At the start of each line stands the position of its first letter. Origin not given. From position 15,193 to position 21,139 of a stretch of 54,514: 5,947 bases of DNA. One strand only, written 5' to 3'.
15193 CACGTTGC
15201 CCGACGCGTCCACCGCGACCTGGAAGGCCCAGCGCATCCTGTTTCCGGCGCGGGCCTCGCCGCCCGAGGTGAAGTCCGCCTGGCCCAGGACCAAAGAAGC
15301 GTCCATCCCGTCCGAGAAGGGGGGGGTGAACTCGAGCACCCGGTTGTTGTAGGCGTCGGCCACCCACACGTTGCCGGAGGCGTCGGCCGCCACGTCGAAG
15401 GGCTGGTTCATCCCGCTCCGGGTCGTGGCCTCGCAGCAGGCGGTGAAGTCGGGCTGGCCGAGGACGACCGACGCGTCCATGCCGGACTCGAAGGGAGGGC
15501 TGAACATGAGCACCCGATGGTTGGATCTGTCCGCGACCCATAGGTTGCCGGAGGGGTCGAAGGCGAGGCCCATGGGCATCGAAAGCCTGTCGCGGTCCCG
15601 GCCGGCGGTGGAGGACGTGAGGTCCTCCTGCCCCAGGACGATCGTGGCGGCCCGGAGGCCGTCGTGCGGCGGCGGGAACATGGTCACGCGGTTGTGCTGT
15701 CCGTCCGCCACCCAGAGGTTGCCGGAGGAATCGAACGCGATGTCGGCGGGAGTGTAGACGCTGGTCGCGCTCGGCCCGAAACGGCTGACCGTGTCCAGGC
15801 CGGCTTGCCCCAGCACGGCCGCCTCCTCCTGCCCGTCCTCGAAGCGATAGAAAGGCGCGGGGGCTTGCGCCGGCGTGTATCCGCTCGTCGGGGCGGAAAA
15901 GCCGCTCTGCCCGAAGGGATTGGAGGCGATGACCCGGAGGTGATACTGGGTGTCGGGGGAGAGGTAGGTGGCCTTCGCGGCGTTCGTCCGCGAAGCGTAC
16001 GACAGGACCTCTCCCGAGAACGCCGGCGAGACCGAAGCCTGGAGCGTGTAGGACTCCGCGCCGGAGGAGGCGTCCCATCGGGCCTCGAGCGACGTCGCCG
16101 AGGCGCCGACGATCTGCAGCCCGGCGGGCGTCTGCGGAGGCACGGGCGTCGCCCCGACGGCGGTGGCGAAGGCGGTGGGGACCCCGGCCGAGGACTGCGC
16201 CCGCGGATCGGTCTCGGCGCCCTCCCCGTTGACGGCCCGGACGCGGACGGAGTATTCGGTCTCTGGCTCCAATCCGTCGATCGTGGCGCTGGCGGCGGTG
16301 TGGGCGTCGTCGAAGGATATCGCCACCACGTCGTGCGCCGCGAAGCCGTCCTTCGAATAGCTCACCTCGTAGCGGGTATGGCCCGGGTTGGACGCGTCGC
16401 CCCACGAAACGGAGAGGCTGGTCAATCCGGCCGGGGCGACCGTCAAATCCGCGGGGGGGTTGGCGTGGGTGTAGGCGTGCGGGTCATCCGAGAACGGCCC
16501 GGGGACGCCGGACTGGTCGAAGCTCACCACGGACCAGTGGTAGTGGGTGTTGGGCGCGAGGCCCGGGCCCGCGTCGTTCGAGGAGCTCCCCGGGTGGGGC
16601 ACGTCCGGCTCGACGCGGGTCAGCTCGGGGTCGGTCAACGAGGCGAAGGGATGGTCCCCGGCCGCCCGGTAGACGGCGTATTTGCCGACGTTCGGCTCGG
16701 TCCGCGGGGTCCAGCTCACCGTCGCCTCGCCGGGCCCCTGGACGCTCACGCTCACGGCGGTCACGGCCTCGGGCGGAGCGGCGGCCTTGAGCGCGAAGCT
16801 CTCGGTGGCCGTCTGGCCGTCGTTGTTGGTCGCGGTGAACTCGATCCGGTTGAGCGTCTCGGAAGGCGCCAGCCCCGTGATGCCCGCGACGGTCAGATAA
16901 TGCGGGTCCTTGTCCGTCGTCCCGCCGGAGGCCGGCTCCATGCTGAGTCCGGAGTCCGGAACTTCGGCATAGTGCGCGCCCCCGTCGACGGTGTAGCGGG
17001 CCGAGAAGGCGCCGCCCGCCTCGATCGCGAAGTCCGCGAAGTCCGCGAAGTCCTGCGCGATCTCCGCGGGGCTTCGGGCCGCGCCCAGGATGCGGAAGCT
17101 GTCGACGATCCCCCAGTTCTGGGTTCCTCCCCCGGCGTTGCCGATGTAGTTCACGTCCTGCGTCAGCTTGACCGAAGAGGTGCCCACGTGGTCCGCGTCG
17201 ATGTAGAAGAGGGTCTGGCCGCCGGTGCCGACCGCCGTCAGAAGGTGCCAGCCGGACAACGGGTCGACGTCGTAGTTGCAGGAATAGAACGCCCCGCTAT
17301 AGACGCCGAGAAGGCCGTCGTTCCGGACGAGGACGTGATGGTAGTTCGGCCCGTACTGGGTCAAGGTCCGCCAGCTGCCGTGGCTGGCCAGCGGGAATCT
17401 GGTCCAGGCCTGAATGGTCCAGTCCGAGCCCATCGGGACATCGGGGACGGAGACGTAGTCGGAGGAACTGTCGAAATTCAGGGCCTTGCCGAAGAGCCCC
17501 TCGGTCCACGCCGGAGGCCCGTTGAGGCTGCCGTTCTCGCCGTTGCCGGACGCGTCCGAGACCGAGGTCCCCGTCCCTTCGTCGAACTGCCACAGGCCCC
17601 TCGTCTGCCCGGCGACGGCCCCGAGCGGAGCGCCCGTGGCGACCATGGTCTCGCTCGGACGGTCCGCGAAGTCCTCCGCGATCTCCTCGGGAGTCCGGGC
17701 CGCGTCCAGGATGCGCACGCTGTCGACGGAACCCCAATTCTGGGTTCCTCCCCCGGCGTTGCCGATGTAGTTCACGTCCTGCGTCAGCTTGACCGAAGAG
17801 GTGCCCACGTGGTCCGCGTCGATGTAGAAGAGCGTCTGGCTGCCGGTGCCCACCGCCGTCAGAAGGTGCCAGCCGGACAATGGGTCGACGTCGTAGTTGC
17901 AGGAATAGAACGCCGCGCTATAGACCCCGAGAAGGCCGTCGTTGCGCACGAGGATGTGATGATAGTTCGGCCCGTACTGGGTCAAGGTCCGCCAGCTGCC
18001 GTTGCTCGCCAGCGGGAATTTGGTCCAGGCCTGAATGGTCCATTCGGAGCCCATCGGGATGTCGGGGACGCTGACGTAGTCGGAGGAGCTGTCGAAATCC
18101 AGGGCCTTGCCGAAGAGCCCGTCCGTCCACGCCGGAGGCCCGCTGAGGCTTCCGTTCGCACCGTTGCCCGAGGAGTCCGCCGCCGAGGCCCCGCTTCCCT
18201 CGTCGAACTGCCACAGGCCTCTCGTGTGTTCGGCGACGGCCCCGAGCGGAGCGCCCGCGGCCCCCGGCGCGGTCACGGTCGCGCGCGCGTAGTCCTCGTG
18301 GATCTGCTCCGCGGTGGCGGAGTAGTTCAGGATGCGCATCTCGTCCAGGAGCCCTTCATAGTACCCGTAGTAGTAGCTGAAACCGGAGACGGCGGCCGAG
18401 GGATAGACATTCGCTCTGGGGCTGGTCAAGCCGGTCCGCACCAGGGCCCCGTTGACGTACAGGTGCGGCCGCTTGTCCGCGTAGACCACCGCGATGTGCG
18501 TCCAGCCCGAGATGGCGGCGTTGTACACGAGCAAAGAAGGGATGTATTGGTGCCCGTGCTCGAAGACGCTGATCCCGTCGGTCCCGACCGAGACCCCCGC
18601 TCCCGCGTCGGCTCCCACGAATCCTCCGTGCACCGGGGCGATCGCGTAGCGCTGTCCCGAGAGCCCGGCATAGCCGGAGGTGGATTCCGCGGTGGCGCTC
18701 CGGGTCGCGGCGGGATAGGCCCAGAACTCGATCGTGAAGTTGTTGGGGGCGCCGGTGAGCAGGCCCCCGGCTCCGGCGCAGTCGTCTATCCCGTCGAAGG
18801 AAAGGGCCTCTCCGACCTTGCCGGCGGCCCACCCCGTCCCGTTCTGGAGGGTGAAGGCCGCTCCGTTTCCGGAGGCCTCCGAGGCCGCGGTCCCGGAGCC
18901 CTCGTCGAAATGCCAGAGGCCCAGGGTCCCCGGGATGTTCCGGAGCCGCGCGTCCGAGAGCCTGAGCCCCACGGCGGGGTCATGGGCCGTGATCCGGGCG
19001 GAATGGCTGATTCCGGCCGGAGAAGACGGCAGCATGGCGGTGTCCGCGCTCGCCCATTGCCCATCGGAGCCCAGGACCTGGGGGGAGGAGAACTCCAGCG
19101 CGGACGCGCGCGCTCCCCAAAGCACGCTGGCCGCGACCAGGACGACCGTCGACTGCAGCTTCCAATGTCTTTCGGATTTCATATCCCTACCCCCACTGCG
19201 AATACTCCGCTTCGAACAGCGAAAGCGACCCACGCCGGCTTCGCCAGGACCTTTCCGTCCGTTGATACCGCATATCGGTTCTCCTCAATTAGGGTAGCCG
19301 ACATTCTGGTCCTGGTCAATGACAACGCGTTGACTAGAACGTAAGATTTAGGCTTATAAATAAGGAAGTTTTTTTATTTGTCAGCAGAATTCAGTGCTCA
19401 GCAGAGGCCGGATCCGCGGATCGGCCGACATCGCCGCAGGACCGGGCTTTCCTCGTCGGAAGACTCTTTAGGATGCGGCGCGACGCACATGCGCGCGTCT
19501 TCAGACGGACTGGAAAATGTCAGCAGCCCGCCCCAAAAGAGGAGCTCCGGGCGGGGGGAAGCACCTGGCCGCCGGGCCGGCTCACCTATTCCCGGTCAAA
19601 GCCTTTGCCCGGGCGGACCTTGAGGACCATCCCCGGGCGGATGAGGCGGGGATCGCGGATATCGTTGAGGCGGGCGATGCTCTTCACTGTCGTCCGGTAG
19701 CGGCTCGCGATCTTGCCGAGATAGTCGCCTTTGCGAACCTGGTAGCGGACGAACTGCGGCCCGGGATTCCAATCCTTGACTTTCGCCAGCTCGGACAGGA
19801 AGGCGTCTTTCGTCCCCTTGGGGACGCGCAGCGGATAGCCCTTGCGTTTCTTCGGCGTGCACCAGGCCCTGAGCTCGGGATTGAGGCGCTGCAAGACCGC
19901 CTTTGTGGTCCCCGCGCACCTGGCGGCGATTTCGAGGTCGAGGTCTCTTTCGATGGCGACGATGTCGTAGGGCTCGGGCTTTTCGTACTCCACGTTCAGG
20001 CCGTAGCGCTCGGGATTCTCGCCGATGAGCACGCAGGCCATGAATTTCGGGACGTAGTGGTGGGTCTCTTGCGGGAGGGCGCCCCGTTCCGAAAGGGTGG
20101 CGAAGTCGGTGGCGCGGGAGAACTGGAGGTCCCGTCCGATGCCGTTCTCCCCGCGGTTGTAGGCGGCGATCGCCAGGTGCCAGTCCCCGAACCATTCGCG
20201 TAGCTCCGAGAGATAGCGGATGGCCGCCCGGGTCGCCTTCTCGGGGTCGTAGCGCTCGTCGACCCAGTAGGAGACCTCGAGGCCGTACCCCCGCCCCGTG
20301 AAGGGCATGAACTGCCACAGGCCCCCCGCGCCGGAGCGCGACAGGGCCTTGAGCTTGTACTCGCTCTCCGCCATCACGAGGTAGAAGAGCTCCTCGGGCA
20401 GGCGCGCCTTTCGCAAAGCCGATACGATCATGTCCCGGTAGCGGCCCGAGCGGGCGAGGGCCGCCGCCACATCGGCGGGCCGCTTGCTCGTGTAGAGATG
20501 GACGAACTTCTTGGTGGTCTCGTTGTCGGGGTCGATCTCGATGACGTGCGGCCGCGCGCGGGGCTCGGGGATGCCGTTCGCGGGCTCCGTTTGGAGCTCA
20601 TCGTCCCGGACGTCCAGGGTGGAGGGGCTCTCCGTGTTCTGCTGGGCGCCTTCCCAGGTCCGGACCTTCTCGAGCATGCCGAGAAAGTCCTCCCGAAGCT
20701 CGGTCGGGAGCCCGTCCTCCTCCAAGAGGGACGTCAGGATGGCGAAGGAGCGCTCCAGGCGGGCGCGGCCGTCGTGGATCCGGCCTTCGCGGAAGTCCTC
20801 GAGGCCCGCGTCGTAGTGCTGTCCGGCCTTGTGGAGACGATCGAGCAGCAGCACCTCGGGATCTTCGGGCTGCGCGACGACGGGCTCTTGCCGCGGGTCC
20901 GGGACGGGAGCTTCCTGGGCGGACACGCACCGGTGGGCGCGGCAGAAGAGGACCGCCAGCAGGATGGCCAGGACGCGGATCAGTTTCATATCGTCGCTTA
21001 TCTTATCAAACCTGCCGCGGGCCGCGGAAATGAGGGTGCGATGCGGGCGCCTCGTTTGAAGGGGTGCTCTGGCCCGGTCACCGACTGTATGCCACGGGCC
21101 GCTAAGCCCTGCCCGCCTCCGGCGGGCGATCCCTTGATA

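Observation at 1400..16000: About 6.3-kb (~2,100-aa) tandem super-repeat inside the giant gene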

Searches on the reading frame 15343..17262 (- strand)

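Call 13: search_protein_families(library=pfam, proteins=[window:15343-17262:-], max_evalue=0.001)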
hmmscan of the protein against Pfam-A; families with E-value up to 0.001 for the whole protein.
window:15343-17262:- (640 aa): 10 families
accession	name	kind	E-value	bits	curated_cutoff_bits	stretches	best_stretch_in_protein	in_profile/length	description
PF00041.27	fn3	-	1.2e-25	90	25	2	269-356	2-80/84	Fibronectin type III domain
PF01436.27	NHL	-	2.1e-18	65.8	20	1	560-585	1-26/28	NHL repeat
PF16656.11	Pur_ac_phosph_N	-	2.6e-14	54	30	1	273-346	4-83/93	Purple acid Phosphatase, N-terminal domain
PF25059.1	FN3_DSCAM-DSCAML_C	-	3.9e-07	30.7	39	0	297-351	22-72/89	DSCAM/DSCAML C-terminal Fn3-like domain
PF25788.1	Ig_Rha78A_N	-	1.1e-06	29.3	27.4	0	292-354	32-94/105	Rha78A-like, N-terminal immunoglobulin domain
PF13385.13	Laminin_G_3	-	4.1e-06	27.5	27.6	1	3-69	79-151/151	Concanavalin A-like lectin/glucanases superfamily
PF07494.17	Reg_prop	-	2.7e-05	24.3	20.4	0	503-519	8-21/24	Two component regulator propeller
PF23376.1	Fn3_VIN3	-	4.4e-05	24.4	33.9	0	325-349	61-85/99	VIN3-like, fibronectin type-III domain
PF08450.18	SGL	-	4.6e-05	23.6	26.3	0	562-610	185-231/246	SMP-30/Gluconolactonase/LRE-like region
PF00801.26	PKD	-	0.00066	20.1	23.5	0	367-453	4-72/80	PKD domain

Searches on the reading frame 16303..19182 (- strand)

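Call 36: search_protein_families(library=ncbifam, proteins=[window:16303-19182:-], max_evalue=0.01)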
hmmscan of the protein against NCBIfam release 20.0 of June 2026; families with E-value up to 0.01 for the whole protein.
window:16303-19182:- (960 aa): 1 family
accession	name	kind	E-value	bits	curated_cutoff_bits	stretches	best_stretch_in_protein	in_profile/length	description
NF052521.1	TafC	equivalog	0.0074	15.4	410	0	225-302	282-364/373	TafC family fimbrial protein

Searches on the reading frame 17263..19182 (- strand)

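Call 13: search_protein_families(library=pfam, proteins=[window:17263-19182:-], max_evalue=0.001)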
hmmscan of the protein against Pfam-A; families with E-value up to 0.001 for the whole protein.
window:17263-19182:- (640 aa): 1 family
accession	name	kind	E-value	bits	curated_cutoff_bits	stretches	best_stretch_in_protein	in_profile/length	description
PF13385.13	Laminin_G_3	-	1.5e-27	97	27.6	2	364-502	1-151/151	Concanavalin A-like lectin/glucanases superfamily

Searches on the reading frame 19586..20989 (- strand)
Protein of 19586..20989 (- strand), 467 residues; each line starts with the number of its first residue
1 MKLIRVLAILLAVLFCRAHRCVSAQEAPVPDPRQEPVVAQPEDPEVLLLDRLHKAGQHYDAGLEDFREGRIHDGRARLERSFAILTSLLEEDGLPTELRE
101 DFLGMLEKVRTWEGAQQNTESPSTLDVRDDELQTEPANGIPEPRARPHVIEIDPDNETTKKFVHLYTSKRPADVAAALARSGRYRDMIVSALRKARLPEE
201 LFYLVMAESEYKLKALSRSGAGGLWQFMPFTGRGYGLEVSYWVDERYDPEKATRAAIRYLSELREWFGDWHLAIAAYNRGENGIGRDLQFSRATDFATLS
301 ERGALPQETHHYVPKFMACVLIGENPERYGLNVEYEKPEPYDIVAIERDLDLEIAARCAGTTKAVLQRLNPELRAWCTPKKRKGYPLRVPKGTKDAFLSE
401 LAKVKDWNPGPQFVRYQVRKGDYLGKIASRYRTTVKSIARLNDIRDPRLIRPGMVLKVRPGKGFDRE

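Call 18: search_protein_families(library=pfam, proteins=[window:19586-20989:-], max_evalue=0.00001)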
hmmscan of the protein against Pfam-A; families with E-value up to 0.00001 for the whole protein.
window:19586-20989:- (467 aa): 2 families
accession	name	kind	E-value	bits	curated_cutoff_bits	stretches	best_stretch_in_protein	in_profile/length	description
PF01464.25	SLT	-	6.3e-25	87.5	21.3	1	191-294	7-111/117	Transglycosylase SLT domain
PF01476.26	LysM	-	7.2e-15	55.1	20.9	1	416-458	1-42/43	LysM domain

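Call 21: find_encoding_contigs(protein=window:19586-20989:-, flank=10000, max_places=6)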
Protein window:19586-20989:- (467 aa): no gene with exactly this product is on record in the collection.
